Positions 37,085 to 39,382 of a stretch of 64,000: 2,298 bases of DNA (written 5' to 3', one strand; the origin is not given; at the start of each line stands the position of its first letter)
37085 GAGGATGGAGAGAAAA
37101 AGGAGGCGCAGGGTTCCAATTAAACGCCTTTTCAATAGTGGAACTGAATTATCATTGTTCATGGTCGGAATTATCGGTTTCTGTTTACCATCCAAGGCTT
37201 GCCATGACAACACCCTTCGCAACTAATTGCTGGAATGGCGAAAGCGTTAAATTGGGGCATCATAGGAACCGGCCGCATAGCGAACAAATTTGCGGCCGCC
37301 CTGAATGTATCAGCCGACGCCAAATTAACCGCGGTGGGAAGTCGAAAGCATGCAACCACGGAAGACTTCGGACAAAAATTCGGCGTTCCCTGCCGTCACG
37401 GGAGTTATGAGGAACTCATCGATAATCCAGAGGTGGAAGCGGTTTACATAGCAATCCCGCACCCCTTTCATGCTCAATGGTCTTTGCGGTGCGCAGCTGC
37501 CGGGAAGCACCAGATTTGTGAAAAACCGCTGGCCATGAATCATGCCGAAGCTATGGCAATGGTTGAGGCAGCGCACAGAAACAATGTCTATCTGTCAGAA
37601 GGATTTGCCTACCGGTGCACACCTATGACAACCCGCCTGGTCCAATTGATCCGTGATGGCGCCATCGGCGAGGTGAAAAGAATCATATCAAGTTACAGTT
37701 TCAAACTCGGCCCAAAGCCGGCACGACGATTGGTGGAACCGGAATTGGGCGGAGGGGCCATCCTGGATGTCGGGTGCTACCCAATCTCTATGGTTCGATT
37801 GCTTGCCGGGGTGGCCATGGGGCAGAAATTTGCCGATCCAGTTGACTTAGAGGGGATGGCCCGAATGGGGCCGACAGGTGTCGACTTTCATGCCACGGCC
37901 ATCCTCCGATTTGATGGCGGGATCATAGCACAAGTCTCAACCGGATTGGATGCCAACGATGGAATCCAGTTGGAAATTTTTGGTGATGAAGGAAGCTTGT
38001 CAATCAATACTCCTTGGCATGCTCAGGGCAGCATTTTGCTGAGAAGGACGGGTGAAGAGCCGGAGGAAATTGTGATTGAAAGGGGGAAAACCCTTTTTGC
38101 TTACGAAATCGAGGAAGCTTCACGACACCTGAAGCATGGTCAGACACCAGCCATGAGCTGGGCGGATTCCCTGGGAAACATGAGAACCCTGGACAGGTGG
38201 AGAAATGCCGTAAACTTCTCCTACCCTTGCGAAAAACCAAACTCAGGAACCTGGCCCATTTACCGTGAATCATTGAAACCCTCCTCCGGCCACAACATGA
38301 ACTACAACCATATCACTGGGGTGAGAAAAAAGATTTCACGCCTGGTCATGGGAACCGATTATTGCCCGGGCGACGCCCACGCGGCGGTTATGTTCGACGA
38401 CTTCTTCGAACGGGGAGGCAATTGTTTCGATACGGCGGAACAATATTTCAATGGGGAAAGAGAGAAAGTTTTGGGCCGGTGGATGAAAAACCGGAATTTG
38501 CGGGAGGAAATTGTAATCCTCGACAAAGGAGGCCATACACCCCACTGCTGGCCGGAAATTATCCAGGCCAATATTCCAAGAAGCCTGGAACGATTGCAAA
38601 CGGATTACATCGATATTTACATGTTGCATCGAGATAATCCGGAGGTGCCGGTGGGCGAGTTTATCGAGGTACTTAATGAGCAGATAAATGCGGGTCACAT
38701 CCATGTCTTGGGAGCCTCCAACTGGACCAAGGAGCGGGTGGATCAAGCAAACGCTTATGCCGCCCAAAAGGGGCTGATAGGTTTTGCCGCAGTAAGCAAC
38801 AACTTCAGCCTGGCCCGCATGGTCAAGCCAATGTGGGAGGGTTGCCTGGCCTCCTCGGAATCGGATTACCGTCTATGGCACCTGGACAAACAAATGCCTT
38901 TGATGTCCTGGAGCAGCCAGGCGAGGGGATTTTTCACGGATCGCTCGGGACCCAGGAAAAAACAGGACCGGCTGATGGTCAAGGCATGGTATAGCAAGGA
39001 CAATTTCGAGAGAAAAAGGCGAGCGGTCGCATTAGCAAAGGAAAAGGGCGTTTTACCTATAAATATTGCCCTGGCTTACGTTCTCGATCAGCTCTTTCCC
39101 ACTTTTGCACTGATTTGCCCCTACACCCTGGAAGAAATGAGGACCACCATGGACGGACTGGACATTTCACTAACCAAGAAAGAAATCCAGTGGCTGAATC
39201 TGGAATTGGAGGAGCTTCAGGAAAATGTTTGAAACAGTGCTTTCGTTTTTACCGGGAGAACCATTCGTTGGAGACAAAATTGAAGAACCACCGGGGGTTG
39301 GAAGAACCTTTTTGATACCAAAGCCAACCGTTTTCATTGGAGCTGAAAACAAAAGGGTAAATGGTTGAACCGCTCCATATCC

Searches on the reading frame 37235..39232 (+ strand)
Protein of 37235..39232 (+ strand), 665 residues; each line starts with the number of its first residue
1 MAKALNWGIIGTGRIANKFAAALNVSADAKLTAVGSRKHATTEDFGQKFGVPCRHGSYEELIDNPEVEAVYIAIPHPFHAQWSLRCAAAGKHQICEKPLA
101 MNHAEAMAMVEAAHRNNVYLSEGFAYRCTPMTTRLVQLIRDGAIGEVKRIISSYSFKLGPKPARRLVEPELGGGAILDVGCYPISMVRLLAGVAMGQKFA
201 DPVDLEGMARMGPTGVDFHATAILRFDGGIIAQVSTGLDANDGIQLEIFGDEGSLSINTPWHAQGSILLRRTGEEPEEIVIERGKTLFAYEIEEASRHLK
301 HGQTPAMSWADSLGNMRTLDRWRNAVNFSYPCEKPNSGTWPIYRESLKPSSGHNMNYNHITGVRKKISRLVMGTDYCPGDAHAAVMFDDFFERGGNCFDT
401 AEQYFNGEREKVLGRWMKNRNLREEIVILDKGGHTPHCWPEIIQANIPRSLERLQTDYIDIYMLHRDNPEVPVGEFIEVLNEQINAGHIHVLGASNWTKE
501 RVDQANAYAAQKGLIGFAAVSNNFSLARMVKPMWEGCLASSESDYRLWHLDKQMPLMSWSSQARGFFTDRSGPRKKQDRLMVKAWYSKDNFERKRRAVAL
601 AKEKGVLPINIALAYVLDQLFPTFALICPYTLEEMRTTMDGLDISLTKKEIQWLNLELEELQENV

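Call 28: search_protein_families(library=pfam, proteins=[window:37235-39232:+], max_evalue=0.000001)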
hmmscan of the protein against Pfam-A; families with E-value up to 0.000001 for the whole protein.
window:37235-39232:+ (665 aa): 4 families
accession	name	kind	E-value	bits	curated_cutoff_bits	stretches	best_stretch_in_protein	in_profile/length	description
PF00248.27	Aldo_ket_red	-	1.1e-43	149.9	24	1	371-652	3-284/291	Aldo/keto reductase family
PF01408.29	GFO_IDH_MocA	-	1.2e-25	91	24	1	5-124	1-120/120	Oxidoreductase family, NAD-binding Rossmann fold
PF22725.1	GFO_IDH_MocA_C3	-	5.2e-21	75.4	27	1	134-255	3-123/124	GFO/IDH/MocA C-terminal domain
PF02894.22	GFO_IDH_MocA_C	-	5e-09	36.7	22.9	1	137-279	2-151/218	Oxidoreductase family, C-terminal alpha/beta domain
